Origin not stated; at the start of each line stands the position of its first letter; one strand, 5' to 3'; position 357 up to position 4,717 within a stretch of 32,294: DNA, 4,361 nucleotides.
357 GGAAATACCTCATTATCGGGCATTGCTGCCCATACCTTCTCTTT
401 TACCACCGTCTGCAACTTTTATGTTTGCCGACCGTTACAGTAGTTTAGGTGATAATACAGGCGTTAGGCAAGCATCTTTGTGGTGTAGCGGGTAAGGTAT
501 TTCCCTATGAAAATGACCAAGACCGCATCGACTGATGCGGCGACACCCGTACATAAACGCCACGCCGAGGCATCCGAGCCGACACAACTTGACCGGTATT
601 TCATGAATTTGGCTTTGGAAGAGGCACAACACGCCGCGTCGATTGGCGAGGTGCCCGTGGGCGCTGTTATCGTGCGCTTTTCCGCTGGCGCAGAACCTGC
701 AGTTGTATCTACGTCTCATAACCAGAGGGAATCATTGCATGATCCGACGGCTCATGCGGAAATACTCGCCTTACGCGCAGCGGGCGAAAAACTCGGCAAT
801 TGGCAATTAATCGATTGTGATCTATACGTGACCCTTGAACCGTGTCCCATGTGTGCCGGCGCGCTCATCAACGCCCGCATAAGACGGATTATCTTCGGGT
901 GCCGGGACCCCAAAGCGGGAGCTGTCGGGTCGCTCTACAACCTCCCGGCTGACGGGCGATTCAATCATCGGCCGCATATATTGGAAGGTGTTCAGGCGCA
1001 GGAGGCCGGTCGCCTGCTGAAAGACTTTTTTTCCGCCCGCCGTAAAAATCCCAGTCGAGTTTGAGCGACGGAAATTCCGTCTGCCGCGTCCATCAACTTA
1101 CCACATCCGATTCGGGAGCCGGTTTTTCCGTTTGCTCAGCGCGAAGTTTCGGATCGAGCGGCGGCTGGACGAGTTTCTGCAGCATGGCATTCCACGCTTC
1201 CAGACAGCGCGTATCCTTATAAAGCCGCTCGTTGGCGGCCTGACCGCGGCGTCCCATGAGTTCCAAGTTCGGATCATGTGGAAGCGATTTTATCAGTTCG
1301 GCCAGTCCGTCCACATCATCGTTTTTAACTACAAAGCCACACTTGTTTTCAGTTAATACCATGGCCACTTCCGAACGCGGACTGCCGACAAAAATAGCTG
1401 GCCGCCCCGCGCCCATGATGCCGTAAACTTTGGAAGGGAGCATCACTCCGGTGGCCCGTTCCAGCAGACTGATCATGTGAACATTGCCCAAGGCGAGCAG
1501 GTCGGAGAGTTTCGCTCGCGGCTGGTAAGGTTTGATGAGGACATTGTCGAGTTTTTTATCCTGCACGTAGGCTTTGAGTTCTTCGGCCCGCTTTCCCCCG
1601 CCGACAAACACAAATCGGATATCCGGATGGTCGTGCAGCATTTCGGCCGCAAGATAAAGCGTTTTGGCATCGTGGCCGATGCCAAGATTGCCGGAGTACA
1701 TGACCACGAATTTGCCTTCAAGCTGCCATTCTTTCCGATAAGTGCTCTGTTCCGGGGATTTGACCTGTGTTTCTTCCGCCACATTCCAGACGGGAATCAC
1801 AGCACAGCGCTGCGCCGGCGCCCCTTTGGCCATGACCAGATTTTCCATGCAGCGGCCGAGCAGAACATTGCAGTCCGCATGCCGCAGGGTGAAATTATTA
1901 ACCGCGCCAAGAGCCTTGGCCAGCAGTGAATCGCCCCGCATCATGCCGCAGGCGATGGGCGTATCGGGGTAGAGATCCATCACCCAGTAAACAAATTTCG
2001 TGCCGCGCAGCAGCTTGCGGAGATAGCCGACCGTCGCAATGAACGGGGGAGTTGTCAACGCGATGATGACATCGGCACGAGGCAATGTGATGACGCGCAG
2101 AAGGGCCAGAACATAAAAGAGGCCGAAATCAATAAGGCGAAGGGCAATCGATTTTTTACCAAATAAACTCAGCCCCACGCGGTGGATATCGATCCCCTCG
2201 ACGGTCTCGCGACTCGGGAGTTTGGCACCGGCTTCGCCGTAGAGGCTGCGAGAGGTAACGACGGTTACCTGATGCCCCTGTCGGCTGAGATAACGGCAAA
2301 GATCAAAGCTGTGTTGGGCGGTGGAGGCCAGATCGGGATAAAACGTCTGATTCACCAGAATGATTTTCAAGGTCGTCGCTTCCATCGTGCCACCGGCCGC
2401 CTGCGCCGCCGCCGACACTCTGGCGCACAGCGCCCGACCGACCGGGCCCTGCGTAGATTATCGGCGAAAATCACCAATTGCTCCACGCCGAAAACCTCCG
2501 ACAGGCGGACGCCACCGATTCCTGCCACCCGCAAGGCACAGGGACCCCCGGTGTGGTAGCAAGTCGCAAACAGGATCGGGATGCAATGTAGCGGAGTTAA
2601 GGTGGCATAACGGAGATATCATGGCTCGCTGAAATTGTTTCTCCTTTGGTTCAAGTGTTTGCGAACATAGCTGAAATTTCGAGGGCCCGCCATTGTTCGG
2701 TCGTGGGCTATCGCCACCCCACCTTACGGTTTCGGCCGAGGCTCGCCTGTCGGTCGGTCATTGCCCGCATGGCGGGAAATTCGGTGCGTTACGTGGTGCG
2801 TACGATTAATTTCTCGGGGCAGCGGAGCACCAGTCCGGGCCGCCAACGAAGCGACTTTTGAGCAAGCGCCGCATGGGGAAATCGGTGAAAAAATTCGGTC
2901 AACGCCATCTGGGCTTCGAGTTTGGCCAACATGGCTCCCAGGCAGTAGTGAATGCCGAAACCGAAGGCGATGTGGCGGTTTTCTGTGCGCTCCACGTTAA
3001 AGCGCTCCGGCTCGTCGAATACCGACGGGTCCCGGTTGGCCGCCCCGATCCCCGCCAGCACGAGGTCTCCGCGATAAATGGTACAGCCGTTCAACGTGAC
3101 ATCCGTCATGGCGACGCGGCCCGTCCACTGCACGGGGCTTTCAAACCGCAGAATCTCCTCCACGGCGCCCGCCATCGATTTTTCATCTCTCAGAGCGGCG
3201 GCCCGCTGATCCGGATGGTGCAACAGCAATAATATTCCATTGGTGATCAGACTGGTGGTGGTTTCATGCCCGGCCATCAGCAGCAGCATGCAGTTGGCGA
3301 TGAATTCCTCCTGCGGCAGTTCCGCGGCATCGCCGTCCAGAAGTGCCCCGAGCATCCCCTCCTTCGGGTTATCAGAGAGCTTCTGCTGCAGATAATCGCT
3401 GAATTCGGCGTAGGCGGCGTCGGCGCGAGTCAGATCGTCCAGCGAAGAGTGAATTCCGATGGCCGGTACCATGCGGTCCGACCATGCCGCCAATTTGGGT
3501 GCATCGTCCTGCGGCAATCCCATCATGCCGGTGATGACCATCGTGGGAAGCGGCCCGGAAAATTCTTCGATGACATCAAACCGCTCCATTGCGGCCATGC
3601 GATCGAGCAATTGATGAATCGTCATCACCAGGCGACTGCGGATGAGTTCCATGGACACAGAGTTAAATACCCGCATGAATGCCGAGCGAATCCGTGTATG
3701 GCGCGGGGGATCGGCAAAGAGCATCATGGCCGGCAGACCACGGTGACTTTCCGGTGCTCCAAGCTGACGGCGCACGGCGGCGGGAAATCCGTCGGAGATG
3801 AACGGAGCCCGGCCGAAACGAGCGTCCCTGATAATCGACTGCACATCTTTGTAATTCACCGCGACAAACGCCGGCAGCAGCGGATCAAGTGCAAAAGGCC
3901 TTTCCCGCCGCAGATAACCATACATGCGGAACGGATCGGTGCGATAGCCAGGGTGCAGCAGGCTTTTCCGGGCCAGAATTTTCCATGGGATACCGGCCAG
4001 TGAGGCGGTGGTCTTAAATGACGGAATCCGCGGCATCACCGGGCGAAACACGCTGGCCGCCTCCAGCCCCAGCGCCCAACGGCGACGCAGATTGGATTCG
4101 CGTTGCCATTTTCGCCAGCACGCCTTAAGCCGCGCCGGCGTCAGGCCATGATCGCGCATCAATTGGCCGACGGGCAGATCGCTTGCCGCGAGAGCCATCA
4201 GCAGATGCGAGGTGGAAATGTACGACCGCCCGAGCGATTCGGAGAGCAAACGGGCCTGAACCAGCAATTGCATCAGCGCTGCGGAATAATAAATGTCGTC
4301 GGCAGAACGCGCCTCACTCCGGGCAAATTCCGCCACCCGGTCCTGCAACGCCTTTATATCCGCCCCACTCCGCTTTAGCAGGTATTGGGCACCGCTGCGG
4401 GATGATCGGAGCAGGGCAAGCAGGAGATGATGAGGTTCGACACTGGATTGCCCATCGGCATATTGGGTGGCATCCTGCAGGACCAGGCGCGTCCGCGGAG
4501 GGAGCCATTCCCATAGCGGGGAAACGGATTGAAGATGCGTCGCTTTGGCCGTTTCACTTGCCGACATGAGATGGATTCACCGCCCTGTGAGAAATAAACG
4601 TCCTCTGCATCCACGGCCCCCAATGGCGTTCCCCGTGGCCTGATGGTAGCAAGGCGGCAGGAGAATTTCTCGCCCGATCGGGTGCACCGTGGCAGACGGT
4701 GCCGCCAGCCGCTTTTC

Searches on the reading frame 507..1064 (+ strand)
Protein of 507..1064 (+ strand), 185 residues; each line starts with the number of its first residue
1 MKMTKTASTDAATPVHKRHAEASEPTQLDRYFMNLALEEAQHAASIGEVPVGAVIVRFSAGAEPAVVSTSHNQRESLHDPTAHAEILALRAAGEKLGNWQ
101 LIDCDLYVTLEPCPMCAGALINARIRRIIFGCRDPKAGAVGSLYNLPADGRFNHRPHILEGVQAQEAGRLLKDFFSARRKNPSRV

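Call 8: search_protein_families(library=pfam, proteins=[window:507-1064:+], max_evalue=0.01)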
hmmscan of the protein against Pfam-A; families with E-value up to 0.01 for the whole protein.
window:507-1064:+ (185 aa): 4 families
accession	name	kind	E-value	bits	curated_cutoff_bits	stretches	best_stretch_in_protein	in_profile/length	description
PF14437.12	MafB19-deam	-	8.6e-35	120.2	27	1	32-179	6-142/142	MafB19-like deaminase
PF00383.29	dCMP_cyt_deam_1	-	1.3e-28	99.3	25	1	28-132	3-102/102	Cytidine and deoxycytidylate deaminase zinc-binding region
PF14439.12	Bd3614-deam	-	0.0014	19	38.5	1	81-125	34-79/113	Bd3614-like deaminase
PF18750.7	SNAD4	-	0.0024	18.4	27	1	73-122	21-73/130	Secreted Novel AID/APOBEC-like Deaminase 4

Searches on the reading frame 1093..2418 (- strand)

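Call 8: search_protein_families(library=pfam, proteins=[window:1093-2418:-], max_evalue=0.01)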
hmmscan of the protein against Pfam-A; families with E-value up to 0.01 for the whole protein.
window:1093-2418:- (441 aa): 4 families
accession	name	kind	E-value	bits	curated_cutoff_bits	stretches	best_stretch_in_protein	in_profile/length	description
PF13579.12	Glyco_trans_4_4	-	2.9e-16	60.6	29.7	1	36-211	6-158/158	Glycosyl transferase 4-like domain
PF00534.26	Glycos_transf_1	-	2e-13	50.7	26.4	1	225-395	3-169/172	Glycosyl transferases group 1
PF13692.12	Glyco_trans_1_4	-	8.2e-10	39.5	27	1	238-379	3-139/142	Glycosyl transferases group 1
PF13439.12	Glyco_transf_4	-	3.5e-09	37.4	28.5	1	35-209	6-163/170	Glycosyltransferase Family 4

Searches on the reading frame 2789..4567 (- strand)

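Call 8: search_protein_families(library=pfam, proteins=[window:2789-4567:-], max_evalue=0.01)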
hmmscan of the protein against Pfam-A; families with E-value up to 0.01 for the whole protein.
window:2789-4567:- (592 aa): 2 families
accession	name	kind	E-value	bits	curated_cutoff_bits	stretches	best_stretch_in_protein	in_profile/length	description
PF00067.27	p450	-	1.1e-30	107.3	22.8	1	404-567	240-436/462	Cytochrome P450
PF02861.25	Clp_N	-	3.2e-14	53.2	20.7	2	39-80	9-50/53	Clp amino terminal domain, pathogenicity island component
